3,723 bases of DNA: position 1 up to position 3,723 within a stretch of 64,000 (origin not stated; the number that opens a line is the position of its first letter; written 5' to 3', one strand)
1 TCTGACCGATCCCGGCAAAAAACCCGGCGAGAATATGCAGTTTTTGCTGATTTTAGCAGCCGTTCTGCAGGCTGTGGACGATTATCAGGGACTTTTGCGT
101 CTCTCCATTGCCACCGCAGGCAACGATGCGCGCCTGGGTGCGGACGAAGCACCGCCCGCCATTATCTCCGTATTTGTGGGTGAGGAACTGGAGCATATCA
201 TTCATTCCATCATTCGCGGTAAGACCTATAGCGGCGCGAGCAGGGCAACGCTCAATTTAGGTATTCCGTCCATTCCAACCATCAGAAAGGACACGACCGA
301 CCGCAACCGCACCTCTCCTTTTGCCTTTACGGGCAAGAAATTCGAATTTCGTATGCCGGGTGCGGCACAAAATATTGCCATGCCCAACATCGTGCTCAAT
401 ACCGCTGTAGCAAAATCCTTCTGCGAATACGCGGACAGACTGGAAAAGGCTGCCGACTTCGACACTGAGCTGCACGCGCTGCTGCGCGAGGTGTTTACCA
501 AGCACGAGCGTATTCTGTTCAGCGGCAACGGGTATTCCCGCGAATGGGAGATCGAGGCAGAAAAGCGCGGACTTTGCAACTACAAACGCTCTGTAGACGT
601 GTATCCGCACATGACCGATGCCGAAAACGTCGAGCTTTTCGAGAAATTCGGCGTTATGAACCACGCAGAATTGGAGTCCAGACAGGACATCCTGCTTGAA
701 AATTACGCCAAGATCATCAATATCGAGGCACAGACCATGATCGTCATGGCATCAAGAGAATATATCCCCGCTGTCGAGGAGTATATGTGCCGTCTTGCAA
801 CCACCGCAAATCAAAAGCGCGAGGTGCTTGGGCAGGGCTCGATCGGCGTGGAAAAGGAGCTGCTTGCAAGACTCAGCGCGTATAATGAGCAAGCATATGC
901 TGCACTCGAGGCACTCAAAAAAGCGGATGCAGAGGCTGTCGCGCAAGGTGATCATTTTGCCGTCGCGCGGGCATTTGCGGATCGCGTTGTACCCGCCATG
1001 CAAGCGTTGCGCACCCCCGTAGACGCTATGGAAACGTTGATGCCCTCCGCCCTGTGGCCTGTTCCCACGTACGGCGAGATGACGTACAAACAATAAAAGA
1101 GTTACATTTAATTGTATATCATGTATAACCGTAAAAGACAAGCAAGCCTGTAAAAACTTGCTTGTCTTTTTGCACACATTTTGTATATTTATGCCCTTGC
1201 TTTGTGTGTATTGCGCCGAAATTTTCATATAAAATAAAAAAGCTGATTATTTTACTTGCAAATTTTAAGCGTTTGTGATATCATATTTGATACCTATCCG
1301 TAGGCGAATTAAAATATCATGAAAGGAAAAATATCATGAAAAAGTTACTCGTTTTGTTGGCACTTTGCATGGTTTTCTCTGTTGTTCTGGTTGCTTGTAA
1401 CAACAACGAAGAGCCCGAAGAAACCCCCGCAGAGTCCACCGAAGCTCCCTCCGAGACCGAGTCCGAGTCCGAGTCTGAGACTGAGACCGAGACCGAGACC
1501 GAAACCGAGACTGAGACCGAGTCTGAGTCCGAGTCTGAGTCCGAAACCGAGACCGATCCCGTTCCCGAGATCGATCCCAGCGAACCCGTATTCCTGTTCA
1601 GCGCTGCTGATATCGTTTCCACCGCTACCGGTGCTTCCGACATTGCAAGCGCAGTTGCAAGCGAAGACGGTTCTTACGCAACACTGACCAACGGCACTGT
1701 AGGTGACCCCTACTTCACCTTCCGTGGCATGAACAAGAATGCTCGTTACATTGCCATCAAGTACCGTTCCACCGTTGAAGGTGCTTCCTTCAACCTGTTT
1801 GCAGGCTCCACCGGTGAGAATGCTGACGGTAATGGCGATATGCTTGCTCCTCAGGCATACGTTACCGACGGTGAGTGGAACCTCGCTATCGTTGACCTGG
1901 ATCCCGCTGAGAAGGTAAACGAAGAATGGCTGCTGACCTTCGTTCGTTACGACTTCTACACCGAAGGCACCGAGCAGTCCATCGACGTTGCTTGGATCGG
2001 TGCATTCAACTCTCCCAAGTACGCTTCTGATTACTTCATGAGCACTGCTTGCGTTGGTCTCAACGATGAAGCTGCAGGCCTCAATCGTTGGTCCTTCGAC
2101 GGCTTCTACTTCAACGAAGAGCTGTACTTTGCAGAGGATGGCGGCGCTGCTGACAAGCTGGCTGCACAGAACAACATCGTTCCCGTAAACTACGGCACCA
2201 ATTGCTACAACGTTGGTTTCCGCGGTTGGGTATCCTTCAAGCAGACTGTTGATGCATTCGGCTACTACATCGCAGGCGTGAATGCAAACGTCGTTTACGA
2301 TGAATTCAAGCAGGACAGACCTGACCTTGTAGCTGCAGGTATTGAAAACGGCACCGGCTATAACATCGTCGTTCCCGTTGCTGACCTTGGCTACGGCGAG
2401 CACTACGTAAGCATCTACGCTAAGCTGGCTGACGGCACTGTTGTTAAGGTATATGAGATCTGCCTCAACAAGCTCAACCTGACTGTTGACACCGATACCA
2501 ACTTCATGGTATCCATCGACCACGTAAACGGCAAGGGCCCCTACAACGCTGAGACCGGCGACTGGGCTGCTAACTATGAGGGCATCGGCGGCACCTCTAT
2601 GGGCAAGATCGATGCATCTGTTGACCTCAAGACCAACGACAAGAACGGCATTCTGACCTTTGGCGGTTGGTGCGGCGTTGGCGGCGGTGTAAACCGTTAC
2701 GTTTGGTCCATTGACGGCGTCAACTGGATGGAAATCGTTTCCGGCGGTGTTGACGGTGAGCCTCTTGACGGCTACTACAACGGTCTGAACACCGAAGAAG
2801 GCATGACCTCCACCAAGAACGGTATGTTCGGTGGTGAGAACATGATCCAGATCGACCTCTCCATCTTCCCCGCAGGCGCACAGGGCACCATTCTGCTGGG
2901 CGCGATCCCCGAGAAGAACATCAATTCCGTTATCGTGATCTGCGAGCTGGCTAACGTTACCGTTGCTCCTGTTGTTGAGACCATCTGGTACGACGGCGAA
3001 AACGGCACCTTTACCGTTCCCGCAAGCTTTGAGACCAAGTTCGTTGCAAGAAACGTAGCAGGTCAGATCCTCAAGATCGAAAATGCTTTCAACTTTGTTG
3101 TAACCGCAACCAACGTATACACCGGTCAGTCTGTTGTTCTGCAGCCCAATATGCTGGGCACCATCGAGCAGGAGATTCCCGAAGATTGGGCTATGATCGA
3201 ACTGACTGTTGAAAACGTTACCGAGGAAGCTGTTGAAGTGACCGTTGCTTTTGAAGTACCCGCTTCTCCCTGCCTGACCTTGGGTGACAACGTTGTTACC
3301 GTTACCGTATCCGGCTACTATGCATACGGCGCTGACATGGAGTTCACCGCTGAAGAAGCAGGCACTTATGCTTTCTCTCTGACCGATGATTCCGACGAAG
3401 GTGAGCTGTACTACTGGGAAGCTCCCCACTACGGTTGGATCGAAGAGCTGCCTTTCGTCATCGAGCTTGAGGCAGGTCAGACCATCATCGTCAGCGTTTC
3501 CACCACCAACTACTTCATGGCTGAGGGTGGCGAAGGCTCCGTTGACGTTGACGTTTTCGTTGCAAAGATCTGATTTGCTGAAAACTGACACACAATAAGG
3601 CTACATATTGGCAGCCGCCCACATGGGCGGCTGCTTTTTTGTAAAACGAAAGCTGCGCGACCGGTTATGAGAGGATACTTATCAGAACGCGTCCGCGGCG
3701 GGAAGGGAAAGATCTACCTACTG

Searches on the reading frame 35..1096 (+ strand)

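Call 40: search_protein_families(library=pfam, proteins=[window:35-1096:+], max_evalue=0.001)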
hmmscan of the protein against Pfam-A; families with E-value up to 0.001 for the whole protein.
window:35-1096:+ (353 aa): 1 family
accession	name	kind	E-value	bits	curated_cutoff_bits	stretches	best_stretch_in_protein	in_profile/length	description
PF18318.6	Gln-synt_C-ter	-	2.3e-40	137.5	22.7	1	146-262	2-118/118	Glutamine synthetase C-terminal domain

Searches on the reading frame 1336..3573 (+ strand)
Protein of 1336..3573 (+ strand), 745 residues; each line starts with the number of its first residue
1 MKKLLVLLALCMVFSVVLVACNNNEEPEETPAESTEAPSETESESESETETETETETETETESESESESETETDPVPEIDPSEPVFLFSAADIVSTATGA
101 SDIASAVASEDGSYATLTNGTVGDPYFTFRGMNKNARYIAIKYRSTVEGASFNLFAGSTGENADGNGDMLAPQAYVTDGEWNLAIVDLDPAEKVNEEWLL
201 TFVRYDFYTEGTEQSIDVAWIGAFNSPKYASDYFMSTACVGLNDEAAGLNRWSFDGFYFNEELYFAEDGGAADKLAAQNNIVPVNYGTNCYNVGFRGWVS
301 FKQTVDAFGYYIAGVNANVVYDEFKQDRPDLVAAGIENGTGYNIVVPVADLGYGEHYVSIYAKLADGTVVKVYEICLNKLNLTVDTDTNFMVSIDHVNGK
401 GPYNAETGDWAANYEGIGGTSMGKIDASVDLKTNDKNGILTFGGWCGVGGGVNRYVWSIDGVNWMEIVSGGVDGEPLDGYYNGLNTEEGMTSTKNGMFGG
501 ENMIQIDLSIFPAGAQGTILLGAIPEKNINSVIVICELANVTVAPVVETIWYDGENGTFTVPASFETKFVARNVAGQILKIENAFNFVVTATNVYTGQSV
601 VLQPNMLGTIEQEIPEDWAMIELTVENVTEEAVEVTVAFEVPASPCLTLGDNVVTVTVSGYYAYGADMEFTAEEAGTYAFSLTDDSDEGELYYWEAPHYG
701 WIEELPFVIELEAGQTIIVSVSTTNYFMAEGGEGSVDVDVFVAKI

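Call 15: search_protein_families(library=pfam, proteins=[window:1336-3573:+], max_evalue=0.01)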
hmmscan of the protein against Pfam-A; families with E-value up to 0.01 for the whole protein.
window:1336-3573:+ (745 aa): 4 families
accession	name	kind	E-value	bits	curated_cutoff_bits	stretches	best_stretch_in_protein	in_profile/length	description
PF14851.11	FAM176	-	0.00081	19.7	31.5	1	7-70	35-96/152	FAM176 family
PF21827.1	New_glue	-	0.0016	18.6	31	1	1-68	1-67/94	New glue protein family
PF05887.16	Trypan_PARP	-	0.0057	17.1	100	0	29-78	61-110/134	Procyclic acidic repetitive protein (PARP)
PF06390.17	NESP55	-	0.006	16.7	35.4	1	34-95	113-175/261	Neuroendocrine-specific golgi protein P55 (NESP55)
